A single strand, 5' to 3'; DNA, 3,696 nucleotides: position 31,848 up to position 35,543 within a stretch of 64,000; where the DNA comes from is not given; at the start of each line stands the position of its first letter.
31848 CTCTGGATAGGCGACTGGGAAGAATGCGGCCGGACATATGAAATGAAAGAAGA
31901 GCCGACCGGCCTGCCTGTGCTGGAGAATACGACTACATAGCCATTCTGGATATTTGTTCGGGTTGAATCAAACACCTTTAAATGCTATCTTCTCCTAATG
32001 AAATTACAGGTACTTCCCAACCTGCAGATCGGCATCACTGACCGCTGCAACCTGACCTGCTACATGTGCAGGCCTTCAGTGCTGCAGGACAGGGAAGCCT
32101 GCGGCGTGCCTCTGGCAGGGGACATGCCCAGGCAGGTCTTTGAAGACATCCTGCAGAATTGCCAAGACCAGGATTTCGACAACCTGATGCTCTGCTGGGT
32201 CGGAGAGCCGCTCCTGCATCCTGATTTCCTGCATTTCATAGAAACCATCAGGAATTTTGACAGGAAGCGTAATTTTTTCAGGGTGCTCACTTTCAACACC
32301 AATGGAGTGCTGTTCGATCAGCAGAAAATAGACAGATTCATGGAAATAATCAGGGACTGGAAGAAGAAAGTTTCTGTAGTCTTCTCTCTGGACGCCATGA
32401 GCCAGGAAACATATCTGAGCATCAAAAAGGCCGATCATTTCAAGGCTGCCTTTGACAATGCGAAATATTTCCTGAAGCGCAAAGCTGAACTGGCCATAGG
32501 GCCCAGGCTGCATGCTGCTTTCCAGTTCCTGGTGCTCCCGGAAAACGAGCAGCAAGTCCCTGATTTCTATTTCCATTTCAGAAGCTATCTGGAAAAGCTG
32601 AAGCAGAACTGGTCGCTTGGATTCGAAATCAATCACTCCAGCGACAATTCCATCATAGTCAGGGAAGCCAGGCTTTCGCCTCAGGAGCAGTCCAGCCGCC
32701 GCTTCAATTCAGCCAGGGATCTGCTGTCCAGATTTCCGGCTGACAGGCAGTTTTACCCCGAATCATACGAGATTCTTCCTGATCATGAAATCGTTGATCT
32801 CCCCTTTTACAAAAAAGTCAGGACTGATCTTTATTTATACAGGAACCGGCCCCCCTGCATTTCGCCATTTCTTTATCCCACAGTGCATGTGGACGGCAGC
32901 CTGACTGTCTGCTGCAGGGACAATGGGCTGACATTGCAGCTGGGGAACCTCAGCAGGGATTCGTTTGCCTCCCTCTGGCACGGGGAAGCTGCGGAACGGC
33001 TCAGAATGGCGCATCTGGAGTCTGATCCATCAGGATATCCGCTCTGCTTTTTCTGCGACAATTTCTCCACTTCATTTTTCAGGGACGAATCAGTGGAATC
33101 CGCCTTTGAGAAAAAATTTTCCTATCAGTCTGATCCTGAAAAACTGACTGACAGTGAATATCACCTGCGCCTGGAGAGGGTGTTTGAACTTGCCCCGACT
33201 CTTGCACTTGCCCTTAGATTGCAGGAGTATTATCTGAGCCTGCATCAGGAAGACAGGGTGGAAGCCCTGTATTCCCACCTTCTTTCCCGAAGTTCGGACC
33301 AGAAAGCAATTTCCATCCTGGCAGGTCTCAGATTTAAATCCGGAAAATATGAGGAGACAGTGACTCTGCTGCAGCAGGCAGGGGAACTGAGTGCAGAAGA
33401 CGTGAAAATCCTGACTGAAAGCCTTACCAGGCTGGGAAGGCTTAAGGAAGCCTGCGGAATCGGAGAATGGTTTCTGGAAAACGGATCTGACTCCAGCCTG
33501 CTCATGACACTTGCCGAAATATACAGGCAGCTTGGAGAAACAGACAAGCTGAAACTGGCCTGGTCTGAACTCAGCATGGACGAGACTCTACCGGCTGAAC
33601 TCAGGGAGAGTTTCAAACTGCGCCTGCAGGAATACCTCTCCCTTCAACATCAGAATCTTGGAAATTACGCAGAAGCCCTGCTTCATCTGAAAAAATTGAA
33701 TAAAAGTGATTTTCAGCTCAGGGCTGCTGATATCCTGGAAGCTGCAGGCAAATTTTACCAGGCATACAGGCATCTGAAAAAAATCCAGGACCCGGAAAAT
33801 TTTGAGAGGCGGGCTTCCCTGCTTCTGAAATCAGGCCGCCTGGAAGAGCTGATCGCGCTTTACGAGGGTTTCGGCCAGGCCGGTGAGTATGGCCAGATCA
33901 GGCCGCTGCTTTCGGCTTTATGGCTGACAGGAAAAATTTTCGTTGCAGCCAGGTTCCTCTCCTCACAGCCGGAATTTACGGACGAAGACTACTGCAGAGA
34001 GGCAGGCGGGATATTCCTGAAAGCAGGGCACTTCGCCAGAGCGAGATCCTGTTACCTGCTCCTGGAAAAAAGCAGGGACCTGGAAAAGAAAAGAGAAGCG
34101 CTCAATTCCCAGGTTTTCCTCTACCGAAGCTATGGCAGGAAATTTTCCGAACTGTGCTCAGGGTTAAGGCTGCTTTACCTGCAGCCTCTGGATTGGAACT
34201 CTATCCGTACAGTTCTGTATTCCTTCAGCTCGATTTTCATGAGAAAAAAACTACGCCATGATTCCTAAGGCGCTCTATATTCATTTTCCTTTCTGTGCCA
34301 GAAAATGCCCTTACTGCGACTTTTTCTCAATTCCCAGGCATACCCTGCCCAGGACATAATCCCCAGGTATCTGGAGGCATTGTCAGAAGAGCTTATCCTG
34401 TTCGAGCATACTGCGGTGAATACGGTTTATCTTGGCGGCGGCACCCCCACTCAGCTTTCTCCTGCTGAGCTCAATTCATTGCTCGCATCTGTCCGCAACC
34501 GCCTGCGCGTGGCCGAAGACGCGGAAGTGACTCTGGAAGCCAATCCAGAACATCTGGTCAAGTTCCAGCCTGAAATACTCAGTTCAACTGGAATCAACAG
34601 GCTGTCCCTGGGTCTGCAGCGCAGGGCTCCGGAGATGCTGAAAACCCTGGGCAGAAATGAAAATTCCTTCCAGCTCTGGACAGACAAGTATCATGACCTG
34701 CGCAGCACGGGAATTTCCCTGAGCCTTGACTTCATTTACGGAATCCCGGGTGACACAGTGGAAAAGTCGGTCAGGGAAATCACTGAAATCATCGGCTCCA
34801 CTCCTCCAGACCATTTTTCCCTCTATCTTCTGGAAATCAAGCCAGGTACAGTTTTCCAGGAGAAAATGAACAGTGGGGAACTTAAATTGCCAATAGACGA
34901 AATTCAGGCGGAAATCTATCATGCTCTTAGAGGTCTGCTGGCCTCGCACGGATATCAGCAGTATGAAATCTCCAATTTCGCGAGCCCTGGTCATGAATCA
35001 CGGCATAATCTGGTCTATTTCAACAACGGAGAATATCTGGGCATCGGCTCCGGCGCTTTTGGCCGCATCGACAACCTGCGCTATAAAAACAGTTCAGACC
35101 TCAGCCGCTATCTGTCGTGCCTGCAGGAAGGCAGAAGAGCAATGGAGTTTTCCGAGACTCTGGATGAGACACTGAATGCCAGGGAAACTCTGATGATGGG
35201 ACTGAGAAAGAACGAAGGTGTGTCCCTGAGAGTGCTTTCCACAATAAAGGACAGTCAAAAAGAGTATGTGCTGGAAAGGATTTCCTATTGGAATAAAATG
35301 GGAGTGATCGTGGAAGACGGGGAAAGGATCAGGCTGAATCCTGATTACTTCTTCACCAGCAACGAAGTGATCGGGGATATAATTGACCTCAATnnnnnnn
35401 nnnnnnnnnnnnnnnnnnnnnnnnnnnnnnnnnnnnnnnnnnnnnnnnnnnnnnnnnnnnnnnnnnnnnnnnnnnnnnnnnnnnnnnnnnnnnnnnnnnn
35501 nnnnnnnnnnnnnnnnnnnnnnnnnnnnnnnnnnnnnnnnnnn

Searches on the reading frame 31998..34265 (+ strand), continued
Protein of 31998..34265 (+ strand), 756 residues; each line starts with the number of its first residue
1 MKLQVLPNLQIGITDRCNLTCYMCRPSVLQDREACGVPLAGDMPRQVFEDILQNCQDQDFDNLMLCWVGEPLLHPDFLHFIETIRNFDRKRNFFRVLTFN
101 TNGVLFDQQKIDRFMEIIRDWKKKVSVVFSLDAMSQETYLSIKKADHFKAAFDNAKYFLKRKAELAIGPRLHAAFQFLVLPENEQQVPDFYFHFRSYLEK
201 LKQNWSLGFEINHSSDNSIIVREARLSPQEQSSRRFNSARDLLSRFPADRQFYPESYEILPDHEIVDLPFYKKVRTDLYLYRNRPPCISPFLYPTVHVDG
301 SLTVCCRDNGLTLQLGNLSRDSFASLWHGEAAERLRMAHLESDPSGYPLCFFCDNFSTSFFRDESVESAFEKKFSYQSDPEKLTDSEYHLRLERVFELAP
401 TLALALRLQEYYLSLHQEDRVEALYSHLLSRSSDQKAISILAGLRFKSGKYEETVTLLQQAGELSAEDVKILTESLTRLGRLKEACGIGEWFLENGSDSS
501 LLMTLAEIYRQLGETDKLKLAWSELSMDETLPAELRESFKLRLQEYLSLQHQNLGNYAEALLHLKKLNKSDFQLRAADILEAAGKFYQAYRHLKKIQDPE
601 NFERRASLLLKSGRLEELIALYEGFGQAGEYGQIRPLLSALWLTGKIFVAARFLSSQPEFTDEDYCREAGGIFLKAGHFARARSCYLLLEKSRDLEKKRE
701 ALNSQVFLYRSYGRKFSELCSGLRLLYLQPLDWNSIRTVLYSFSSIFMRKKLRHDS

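Call 63: fold_search(model_id=the predicted structure, library=pdb)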
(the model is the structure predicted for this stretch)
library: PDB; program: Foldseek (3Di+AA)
matches with E <= 10: 1558; with E <= 0.001: 299
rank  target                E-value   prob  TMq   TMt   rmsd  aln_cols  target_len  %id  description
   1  1w3b_A                9.5e-09  1.00  0.21  0.37  13.5       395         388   14  The superhelical TPR domain of O-linked GlcNAc transferase reveals structural similarities to importin alpha. (released 2004-09-09)
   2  9hvq_Q                2.6e-08  1.00  0.17  0.15  18.7       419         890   14  Structure of the transcribing Pol II-DSIF-PAF-SPT6-RECQL5 complex (released 2025-07-16)
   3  9rtt_Q                3.0e-08  1.00  0.18  0.16  25.7       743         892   11  Activated Elongation Complex with IWS1 and ELOF1 (released 2025-09-03)
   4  7ntf_A                8.8e-08  1.00  0.20  0.17  17.2       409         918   15  Cryo-EM structure of unliganded O-GlcNAc transferase (released 2021-11-17)
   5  1w3b_B                1.2e-07  1.00  0.21  0.37  12.8       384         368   14  The superhelical TPR domain of O-linked GlcNAc transferase reveals structural similarities to importin alpha. (released 2004-09-09)
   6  9gaw_J                1.4e-07  1.00  0.17  0.24  20.6       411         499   13  High-resolution structure of the Anaphase-promoting complex/cyclosome (APC/C) bound to co-activator Cdh1 (released 2024-08-14)
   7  8bbe_D                1.6e-07  1.00  0.20  0.23  27.9       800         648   11  Structure of the IFT-A complex; IFT-A2 module (released 2022-12-21)
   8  4m7t                  1.9e-07  1.00  0.25  0.69   7.7       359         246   12  Crystal structure of BtrN in complex with AdoMet and 2-DOIA (released 2013-10-02)
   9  6eou                  2.3e-07  1.00  0.22  0.39  10.6       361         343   15  O-GlcNAc transferase TPR domain with the intellectual disability associated mutation L254F (released 2018-05-09)
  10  8chy                  3.0e-07  1.00  0.18  0.46  13.4       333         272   18  Crystal structure of an 8-repeat consensus TPR superhelix with Zinc. (released 2024-02-21)
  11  8dtf_A                3.5e-07  1.00  0.27  0.26   9.5       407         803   13  Cryo-EM structure of the full length Arabidopsis SPY with complete TPRs (released 2023-03-08)
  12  4a1s_A                4.0e-07  1.00  0.14  0.28  17.3       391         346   14  Crystallographic structure of the Pins:Insc complex (released 2012-03-28)
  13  6vbv_4                4.8e-07  1.00  0.19  0.33  13.8       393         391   15  Structure of the bovine BBSome:ARL6:GTP complex (released 2020-01-29)
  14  3sf4_B                5.0e-07  1.00  0.14  0.25  18.8       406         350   15  Crystal structure of the complex between the conserved cell polarity proteins Inscuteable and LGN (released 2011-11-23)
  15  8bbg_D                5.0e-07  1.00  0.20  0.13  33.3       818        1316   12  Structure of the IFT-A complex; anterograde IFT-A train model (released 2022-12-21)
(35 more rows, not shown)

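Call 87: search_protein_families(library=padloc, proteins=[window:31998-34265:+, L002:8754-9998:+, L002:12676-13722:+, P0002], max_evalue=0.001)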
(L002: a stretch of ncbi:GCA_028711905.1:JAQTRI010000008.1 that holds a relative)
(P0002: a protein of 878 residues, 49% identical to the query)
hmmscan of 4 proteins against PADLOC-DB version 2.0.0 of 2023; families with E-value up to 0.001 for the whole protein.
window:31998-34265:+ (756 aa): 1 family
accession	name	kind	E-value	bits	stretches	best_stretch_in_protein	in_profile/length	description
PDLC02903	pVip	-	2e-06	25.5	1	12-157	5-125/257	Viperins not associated with kinases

L002:8754-9998:+ (415 aa): 5 families
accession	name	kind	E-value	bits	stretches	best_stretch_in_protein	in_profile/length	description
PDLC04232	IetA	-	1.5e-09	35.7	1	146-174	112-140/330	-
PDLC02196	IetA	-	2.3e-09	35.2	1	147-175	119-147/374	-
PDLC02195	IetA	-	3.9e-09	34.3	1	117-174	102-161/395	-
PDLC00915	TRIP13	-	1.4e-06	25.9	0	148-177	61-90/302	TRIP13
PDLC04231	IetA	-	0.00071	17.4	0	148-174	115-141/262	-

L002:12676-13722:+ (349 aa): 0 families

P0002 (878 aa): 1 family
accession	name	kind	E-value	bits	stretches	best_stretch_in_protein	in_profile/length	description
PDLC02903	pVip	-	9.9e-05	19.9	1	12-154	5-122/257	Viperins not associated with kinases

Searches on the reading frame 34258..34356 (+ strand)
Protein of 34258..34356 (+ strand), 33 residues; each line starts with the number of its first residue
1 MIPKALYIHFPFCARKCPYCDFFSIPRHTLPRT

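Call 11: search_protein_families(library=pfam, proteins=[window:34258-34356:+], max_evalue=0.01)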
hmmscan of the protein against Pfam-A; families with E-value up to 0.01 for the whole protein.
window:34258-34356:+ (33 aa): 1 family
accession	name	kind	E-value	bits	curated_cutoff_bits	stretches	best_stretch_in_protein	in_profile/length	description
PF04055.27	Radical_SAM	-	0.0021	18.7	29.5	1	7-27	1-21/166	Radical SAM superfamily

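Call 12: search_protein_families(library=ncbifam, proteins=[window:34258-34356:+], max_evalue=0.01)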
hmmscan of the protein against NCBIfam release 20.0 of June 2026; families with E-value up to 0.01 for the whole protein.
window:34258-34356:+ (33 aa): 11 families
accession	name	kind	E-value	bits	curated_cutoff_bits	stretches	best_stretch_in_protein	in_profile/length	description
TIGR00539.1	hemN_rel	equivalog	1.4e-07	30.9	205.4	1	5-26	2-23/361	radical SAM family heme chaperone HemW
NF005133.0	PRK06582.1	equivalog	5.2e-07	29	597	1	5-24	13-32/390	coproporphyrinogen III oxidase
NF006067.1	PRK08208.1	equivalog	2e-06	27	380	1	5-28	37-60/427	STM4012 family radical SAM protein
TIGR04107.1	rSAM_HutW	equivalog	2.5e-06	26.6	400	1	4-24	40-60/419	heme anaerobic degradation radical SAM methyltransferase ChuW/HutW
NF004567.0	PRK05904.1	equivalog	4.4e-05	22.8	355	1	4-25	7-28/353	coproporphyrinogen III oxidase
TIGR03994.1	rSAM_HemZ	equivalog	0.00011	21.4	321.4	1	5-27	86-108/401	coproporphyrinogen dehydrogenase HemZ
TIGR00538.1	hemN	equivalog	0.00064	18.6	324.95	1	3-25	49-71/454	oxygen-independent coproporphyrinogen III oxidase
NF006385.0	PRK08629.1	equivalog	0.00076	18.4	355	1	5-23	54-72/439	coproporphyrinogen III oxidase family protein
NF006064.0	PRK08207.2-2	equivalog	0.0018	17.4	504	1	5-25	146-166/465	coproporphyrinogen III oxidase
NF006060.0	PRK08207.1-3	equivalog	0.0031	16.4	653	1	5-26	151-172/477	coproporphyrinogen III oxidase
NF006061.0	PRK08207.1-4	equivalog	0.0093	14.8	702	1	5-23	175-193/501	coproporphyrinogen III oxidase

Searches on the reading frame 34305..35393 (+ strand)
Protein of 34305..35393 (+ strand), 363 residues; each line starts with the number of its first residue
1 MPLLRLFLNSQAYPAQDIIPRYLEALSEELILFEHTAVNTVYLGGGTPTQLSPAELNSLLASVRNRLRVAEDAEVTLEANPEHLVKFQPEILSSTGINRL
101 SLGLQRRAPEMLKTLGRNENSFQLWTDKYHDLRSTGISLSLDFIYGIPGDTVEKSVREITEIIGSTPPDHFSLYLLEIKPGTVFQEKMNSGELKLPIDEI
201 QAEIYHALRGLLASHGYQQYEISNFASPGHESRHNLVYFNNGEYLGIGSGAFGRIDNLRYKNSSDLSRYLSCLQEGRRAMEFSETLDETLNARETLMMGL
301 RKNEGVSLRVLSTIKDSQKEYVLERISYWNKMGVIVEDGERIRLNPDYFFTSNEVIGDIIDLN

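Call 11: search_protein_families(library=pfam, proteins=[window:34305-35393:+], max_evalue=0.01)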
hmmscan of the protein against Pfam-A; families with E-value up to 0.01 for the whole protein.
window:34305-35393:+ (363 aa): 2 families
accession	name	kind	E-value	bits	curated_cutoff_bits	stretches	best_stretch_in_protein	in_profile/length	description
PF04055.27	Radical_SAM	-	7.1e-11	43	29.5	1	23-153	30-157/166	Radical SAM superfamily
PF06969.22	HemN_C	-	6.5e-06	26.6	24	1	292-346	7-62/67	HemN C-terminal domain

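Call 12: search_protein_families(library=ncbifam, proteins=[window:34305-35393:+], max_evalue=0.01)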
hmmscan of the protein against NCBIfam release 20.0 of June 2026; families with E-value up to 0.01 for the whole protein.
window:34305-35393:+ (363 aa): 20 families
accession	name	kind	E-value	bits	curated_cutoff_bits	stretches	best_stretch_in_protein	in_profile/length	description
TIGR00539.1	hemN_rel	equivalog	4.8e-63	213.4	205.4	1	11-324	25-333/361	radical SAM family heme chaperone HemW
TIGR04107.1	rSAM_HutW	equivalog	6.6e-46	157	400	1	17-355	66-410/419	heme anaerobic degradation radical SAM methyltransferase ChuW/HutW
NF005133.0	PRK06582.1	equivalog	3.8e-45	154.6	597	1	35-337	60-367/390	coproporphyrinogen III oxidase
NF004567.0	PRK05904.1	equivalog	2.8e-39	135.3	355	1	15-311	34-313/353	coproporphyrinogen III oxidase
NF006067.1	PRK08208.1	equivalog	6.2e-35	121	380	1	10-353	56-408/427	STM4012 family radical SAM protein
TIGR00538.1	hemN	equivalog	9.2e-27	93.9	324.95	1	17-311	77-386/454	oxygen-independent coproporphyrinogen III oxidase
TIGR03994.1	rSAM_HemZ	equivalog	3.1e-25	89.2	321.4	1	13-220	109-318/401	coproporphyrinogen dehydrogenase HemZ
NF006385.0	PRK08629.1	equivalog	3.3e-23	82.2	355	1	19-300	81-354/439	coproporphyrinogen III oxidase family protein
NF006064.0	PRK08207.2-2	equivalog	2.4e-22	79.6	504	1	36-275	199-450/465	coproporphyrinogen III oxidase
TIGR04419.1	no_iron_rSAM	equivalog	3.2e-21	76.3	300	1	19-252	23-254/378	HemN-related non-iron pseudo-SAM protein PsgB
NF006066.0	PRK08207.2-5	equivalog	4.6e-17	61.8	1117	1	38-258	246-475/518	coproporphyrinogen III oxidase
NF006061.0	PRK08207.1-4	equivalog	5.2e-14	51.9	702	1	35-179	226-371/501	coproporphyrinogen III oxidase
NF006060.0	PRK08207.1-3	equivalog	1.2e-13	50.7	653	1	16-204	177-373/477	coproporphyrinogen III oxidase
NF006059.0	PRK08207.1-1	equivalog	2.5e-11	43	1012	1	36-161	225-352/496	coproporphyrinogen III oxidase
NF006062.0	PRK08207.1-5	equivalog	5.4e-11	42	1007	1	30-220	196-388/476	coproporphyrinogen III oxidase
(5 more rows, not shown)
